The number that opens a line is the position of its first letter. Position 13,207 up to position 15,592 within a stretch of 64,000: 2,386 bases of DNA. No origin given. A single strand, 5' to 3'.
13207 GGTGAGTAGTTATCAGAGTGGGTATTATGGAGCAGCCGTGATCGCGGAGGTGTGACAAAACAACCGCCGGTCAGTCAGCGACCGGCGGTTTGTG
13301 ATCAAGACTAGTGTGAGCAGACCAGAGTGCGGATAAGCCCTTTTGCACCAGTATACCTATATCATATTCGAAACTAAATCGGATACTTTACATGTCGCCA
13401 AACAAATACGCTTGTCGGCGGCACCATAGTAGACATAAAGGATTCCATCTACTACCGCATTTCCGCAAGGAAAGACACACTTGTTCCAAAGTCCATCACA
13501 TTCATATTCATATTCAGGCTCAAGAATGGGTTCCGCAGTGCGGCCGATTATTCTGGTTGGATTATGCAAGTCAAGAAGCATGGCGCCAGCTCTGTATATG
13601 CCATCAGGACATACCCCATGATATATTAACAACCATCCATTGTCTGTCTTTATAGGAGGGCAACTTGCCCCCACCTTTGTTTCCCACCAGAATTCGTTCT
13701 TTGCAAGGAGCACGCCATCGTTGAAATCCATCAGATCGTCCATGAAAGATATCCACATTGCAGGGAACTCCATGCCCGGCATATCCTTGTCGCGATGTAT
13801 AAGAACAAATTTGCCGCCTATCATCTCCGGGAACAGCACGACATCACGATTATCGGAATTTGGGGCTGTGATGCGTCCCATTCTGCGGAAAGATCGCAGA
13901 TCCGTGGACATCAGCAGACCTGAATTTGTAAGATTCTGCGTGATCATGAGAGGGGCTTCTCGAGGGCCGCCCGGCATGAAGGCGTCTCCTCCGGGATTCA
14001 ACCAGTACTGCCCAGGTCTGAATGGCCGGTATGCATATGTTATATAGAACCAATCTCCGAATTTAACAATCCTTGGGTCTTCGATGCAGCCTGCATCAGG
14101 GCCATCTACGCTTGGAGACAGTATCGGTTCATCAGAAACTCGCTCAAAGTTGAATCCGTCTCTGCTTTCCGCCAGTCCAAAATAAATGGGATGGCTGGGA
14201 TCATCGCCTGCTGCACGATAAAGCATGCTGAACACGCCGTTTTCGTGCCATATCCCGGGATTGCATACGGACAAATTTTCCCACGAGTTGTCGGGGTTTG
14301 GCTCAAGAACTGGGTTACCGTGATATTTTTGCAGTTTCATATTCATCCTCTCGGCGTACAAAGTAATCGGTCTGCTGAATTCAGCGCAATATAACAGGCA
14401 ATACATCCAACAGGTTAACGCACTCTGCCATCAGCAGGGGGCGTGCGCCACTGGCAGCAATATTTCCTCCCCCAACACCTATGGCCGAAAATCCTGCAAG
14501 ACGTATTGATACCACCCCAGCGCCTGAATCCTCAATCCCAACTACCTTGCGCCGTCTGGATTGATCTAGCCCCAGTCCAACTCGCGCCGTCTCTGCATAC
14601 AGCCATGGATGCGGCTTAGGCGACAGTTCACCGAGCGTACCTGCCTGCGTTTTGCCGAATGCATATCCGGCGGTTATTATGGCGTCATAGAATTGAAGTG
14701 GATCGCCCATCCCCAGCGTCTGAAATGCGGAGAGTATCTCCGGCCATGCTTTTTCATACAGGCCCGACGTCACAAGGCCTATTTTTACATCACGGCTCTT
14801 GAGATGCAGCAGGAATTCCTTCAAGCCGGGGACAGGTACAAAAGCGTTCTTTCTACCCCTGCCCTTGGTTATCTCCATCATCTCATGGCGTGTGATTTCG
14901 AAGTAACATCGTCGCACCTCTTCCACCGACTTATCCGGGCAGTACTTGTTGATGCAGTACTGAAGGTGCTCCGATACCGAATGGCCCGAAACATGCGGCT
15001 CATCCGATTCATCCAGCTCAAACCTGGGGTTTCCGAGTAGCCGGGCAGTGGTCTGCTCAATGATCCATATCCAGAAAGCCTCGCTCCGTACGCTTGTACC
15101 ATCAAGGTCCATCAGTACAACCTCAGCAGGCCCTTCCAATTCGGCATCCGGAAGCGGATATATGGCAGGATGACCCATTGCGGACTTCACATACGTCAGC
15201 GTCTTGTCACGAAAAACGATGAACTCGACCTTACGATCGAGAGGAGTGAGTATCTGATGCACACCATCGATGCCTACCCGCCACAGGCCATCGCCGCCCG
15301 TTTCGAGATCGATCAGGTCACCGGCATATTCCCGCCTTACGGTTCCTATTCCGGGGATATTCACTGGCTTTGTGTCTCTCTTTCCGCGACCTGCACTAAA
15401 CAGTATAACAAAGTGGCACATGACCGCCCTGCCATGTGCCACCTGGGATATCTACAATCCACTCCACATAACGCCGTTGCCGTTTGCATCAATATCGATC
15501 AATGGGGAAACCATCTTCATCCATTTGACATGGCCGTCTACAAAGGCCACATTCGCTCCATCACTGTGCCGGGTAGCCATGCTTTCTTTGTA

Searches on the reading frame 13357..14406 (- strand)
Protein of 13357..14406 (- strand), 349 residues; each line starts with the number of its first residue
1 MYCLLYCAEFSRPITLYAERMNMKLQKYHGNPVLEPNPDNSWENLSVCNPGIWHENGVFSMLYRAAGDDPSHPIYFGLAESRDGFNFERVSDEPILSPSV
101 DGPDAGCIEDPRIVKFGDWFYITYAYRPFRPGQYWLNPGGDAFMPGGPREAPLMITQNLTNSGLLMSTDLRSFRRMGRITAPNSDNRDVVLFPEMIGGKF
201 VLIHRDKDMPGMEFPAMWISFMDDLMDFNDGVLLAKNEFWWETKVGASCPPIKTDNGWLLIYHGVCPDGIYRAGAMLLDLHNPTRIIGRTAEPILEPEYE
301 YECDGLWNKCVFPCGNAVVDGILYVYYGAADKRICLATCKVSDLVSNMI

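Call 55: search_protein_families(library=pfam, proteins=[window:13357-14406:-], max_evalue=0.0001)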
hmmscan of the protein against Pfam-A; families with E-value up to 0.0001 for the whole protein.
window:13357-14406:- (349 aa): 1 family
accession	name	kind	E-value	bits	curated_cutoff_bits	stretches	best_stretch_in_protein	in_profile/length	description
PF04041.19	Glyco_hydro_130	-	8.5e-45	153.5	26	2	163-345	126-315/320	beta-1,4-mannooligosaccharide phosphorylase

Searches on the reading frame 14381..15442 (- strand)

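Call 55: search_protein_families(library=pfam, proteins=[window:14381-15442:-], max_evalue=0.0001)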
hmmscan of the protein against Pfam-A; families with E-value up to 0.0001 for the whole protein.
window:14381-15442:- (353 aa): 2 families
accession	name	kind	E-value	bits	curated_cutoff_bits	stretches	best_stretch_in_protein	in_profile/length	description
PF13419.12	HAD_2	-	1.5e-09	38.6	23.8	1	109-321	1-176/178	Haloacid dehalogenase-like hydrolase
PF00702.32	Hydrolase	-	3.1e-07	31.4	26.4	1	108-317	3-191/191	haloacid dehalogenase-like hydrolase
